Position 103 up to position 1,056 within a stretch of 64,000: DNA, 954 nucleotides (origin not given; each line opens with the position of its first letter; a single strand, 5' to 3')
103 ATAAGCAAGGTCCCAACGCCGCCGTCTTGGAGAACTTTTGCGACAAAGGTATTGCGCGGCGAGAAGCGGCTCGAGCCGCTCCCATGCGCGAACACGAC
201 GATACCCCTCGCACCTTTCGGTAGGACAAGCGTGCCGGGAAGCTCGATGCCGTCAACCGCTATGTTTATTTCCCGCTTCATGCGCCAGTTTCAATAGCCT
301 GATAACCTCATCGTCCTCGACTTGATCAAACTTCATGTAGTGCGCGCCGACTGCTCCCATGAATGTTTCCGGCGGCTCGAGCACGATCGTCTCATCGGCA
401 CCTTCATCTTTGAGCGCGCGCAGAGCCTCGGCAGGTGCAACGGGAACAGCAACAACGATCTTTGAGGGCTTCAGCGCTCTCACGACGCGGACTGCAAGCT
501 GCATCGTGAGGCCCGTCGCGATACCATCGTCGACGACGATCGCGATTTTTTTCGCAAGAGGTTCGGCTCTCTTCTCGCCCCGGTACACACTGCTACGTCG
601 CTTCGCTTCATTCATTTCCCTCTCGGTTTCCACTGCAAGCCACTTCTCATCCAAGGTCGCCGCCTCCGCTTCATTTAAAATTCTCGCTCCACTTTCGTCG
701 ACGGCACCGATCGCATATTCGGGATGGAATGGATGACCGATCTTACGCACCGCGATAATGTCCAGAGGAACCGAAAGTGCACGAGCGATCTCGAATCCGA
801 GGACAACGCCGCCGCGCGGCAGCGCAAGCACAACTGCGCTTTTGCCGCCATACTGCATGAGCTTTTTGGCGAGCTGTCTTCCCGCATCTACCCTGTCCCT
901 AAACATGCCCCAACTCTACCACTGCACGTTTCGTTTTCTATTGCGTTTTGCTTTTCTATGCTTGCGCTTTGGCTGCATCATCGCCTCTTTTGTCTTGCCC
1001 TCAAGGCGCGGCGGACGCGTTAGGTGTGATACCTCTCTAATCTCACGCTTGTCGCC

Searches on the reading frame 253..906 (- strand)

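Call 6: search_protein_families(library=pfam, proteins=[window:253-906:-], max_evalue=0.01)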
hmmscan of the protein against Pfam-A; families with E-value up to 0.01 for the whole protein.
window:253-906:- (217 aa): 2 families
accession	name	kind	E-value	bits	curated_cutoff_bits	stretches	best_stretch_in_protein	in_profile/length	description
PF00156.33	Pribosyltran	-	3.4e-17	62.7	26.3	1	7-161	13-129/158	Phosphoribosyl transferase domain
PF14681.12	UPRTase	-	0.00098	19.1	27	1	111-175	112-178/206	Uracil phosphoribosyltransferase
